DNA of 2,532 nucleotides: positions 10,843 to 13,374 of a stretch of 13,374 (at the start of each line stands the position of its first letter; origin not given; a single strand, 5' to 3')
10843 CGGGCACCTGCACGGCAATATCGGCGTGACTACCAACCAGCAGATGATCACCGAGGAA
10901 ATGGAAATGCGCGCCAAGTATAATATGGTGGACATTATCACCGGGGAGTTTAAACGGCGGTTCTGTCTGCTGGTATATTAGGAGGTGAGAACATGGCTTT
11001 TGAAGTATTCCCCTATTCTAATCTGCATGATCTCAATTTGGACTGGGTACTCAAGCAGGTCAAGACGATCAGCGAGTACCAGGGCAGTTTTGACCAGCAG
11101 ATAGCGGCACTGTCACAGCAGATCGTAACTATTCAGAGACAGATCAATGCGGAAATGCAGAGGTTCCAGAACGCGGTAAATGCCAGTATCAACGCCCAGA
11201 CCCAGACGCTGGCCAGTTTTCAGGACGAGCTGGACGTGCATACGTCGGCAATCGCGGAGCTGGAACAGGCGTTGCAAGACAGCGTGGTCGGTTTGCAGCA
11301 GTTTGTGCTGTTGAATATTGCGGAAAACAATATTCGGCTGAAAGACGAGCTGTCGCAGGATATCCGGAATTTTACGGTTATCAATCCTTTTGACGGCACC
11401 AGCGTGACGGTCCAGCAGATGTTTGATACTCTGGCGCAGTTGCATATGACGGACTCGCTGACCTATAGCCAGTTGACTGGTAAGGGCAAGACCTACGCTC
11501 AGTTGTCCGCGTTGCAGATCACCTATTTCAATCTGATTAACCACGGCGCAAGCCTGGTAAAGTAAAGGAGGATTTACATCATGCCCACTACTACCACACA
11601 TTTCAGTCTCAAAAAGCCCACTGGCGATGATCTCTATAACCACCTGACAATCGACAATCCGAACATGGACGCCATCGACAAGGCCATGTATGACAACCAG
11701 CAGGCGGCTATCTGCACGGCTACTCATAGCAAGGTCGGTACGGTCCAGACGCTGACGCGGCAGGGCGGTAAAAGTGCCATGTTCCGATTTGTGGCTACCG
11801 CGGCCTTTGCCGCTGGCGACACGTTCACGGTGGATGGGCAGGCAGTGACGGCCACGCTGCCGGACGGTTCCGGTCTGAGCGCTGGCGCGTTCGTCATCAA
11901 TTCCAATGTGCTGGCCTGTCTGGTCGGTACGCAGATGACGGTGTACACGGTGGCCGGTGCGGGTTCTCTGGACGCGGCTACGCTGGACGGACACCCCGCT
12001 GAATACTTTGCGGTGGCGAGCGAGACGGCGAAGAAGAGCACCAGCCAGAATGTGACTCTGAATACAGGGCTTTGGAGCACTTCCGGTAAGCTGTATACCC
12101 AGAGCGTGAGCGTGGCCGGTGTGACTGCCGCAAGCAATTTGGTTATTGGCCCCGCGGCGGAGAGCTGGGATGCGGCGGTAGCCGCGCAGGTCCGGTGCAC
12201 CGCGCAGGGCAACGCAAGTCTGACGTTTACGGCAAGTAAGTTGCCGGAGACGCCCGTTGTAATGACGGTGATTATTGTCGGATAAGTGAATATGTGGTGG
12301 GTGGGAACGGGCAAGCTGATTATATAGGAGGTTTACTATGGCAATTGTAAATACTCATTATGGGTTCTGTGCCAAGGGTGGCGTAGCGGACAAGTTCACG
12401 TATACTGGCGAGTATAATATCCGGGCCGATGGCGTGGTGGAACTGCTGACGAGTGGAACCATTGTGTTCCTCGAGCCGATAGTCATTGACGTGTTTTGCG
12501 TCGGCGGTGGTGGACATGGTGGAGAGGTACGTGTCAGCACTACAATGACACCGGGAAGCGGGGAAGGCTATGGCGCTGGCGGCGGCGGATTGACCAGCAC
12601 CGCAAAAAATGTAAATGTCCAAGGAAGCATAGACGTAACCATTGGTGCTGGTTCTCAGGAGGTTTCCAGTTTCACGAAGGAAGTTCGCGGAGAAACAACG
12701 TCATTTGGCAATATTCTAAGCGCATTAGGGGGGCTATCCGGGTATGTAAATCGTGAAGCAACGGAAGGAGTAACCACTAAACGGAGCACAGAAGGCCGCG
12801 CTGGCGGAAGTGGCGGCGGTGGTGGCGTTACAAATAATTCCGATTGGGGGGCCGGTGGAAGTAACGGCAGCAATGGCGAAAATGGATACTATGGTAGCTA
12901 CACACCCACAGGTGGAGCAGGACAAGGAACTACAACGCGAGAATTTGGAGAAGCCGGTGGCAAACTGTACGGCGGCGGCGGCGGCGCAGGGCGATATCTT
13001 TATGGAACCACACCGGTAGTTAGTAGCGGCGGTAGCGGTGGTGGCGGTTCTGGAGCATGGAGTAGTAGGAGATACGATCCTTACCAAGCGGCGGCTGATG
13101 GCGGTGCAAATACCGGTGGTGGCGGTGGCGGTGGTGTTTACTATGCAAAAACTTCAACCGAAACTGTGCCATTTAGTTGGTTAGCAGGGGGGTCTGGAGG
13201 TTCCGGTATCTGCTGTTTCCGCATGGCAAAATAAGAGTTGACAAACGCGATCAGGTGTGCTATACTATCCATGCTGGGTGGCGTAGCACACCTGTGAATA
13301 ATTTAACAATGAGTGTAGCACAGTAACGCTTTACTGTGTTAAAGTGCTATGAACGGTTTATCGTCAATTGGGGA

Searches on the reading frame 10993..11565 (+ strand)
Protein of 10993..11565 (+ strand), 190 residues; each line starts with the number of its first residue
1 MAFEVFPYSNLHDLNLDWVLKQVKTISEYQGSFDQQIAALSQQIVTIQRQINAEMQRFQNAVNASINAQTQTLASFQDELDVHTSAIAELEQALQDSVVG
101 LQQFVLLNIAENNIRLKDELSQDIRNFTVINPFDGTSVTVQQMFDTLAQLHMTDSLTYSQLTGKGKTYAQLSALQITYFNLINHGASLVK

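Call 12: search_protein_families(library=phrogs, proteins=[window:10993-11565:+], max_evalue=0.001)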
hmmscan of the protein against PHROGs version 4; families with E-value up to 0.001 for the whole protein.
window:10993-11565:+ (190 aa): 0 families

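Call 13: search_protein_families(library=pfam, proteins=[window:10993-11565:+], max_evalue=0.01)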
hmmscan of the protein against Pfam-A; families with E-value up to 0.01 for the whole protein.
window:10993-11565:+ (190 aa): 4 families
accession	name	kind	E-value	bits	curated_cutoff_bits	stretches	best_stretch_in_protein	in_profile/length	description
PF11101.13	DUF2884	-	0.0011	19.1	30.6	1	31-106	148-227/228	Protein of unknown function (DUF2884)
PF11932.13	DUF3450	-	0.0016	18.2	32.6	1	25-110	34-118/241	Protein of unknown function (DUF3450)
PF16515.11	HIP1_clath_bdg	-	0.0034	18.2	28.8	1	42-97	23-78/99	Clathrin-binding domain of Huntingtin-interacting protein 1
PF01519.22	DUF16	-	0.0053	17.7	40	0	14-82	34-101/104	Protein of unknown function DUF16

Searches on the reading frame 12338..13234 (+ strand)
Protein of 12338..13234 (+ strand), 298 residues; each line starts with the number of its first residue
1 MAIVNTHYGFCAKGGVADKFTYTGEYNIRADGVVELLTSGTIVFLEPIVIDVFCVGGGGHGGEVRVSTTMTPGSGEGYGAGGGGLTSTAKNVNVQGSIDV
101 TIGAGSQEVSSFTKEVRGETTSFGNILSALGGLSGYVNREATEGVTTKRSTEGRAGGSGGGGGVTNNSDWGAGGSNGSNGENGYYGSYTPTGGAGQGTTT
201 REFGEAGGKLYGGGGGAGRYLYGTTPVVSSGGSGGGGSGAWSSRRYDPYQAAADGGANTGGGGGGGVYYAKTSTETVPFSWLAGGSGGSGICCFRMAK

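Call 12: search_protein_families(library=phrogs, proteins=[window:12338-13234:+], max_evalue=0.001)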
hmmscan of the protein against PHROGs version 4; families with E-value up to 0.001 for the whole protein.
window:12338-13234:+ (298 aa): 2 families
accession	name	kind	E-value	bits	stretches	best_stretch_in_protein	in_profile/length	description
phrog_2295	-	unknown function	7.7e-09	35.7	1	38-295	583-845/1183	-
phrog_863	-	tail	9.5e-05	22.5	1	50-175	420-549/690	tail fiber assembly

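Call 13: search_protein_families(library=pfam, proteins=[window:12338-13234:+], max_evalue=0.01)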
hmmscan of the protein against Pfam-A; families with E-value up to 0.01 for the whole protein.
window:12338-13234:+ (298 aa): 1 family
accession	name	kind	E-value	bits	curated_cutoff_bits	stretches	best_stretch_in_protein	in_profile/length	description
PF21722.4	Gly_rich_2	-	4.1e-12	47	24.3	1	50-296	17-225/226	Glycine-rich domain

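Call 57: find_encoding_contigs(protein=window:12338-13234:+, flank=3000, max_places=10)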
Protein window:12338-13234:+ (298 aa): no gene with exactly this product is on record in the collection.
